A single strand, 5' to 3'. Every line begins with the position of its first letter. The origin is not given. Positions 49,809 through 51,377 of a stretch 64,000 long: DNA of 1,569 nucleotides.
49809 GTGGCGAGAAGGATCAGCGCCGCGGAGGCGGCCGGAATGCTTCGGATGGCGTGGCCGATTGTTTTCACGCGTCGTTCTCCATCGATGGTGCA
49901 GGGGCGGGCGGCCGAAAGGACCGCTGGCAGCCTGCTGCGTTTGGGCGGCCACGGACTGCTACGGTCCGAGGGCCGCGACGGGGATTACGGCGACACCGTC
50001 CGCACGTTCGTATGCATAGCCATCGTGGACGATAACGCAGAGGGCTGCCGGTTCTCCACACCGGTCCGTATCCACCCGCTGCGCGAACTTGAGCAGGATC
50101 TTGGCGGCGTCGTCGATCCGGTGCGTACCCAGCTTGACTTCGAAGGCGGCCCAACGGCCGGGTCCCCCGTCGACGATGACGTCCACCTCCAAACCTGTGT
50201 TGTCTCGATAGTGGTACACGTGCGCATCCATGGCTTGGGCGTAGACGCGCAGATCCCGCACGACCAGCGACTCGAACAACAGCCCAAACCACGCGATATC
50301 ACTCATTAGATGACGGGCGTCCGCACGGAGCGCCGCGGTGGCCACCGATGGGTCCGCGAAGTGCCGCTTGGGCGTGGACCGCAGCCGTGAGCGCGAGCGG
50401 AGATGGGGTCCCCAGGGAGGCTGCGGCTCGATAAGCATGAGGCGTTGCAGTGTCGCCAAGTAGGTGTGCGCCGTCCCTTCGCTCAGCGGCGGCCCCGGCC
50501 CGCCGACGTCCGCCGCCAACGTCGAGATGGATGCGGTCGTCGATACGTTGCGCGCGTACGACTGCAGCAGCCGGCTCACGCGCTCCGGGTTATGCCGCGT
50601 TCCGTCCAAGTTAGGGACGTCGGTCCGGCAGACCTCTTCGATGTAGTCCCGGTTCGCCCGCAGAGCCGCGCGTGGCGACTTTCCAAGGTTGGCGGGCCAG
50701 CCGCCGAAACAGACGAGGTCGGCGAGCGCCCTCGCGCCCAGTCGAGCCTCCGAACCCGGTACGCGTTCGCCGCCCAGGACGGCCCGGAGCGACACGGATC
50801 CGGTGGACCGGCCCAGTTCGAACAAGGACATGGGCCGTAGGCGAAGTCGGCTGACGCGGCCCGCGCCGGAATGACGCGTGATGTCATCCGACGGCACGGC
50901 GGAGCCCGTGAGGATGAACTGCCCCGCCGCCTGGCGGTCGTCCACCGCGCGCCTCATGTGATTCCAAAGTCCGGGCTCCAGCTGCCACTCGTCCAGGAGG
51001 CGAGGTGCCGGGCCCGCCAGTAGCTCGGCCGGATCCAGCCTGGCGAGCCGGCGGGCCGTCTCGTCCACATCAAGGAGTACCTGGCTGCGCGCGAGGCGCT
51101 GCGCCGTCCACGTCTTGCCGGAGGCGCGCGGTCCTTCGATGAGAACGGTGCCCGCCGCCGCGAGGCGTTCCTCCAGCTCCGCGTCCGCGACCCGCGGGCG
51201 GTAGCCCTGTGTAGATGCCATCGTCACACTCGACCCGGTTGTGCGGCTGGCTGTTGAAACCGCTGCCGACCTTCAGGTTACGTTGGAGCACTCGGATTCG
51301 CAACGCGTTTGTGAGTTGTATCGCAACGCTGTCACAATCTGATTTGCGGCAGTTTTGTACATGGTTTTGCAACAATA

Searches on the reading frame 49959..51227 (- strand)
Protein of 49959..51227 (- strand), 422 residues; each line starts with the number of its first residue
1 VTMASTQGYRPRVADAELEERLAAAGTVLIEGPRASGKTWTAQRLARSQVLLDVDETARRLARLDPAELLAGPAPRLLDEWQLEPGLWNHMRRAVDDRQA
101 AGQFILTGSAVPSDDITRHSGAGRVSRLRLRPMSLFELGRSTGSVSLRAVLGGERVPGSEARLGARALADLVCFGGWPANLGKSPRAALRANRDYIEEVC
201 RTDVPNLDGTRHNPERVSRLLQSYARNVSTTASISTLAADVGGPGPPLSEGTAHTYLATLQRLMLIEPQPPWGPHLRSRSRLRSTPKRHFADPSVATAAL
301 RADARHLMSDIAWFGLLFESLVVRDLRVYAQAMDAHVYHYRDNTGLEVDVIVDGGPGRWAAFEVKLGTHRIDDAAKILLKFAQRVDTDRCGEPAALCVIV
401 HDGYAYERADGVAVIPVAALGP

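Call 3: search_protein_families(library=pfam, proteins=[window:49959-51227:-], max_evalue=0.1)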
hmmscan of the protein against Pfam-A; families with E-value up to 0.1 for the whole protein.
window:49959-51227:- (422 aa): 5 families
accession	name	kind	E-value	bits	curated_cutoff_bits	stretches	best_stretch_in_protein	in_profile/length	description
PF13635.12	DUF4143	-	1.1e-33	116.7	28.1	1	202-366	2-159/160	Domain of unknown function (DUF4143)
PF13173.12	AAA_14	-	1e-11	45.4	27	1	28-138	5-128/129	AAA domain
PF13671.12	AAA_33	-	0.0018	19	27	1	28-104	2-72/143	AAA domain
PF13521.12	AAA_28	-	0.028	15.1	27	1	28-65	2-39/164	AAA domain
PF20720.3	nSTAND3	-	0.093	12.9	27.2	0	19-48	11-40/155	Novel STAND NTPase 3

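Call 4: search_protein_families(library=padloc, proteins=[window:49959-51227:-], max_evalue=0.1)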
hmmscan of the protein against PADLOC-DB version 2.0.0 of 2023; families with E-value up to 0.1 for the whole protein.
window:49959-51227:- (422 aa): 8 families
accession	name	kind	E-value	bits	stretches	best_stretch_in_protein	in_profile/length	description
PDLC04790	PDC-S01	-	6.5e-70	234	1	8-420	10-417/422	-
PDLC04789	PDC-S01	-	2.8e-17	60.8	1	12-370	4-344/375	-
PDLC04791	PDC-S01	-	1.4e-07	28.5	1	254-385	243-367/395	-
PDLC04787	PDC-S01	-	3.3e-07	27.5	1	101-352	119-344/412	-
PDLC04792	PDC-S01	-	0.00021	18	1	313-370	335-388/452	-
PDLC04786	PDC-S01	-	0.0015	15.3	0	290-369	310-389/439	-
PDLC04788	PDC-S01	-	0.0017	15.3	1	79-368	91-384/448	-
PDLC04140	mad8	-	0.032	11.7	1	21-48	23-50/314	mads_8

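Call 5: search_protein_families(library=ncbifam, proteins=[window:49959-51227:-], max_evalue=0.1)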
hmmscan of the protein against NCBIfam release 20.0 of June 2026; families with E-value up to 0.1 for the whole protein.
window:49959-51227:- (422 aa): 1 family
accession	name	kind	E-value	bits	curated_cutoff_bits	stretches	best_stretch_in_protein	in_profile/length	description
NF005115.0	PRK06547.1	equivalog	0.0093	15.4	173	1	23-48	13-38/172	hypothetical protein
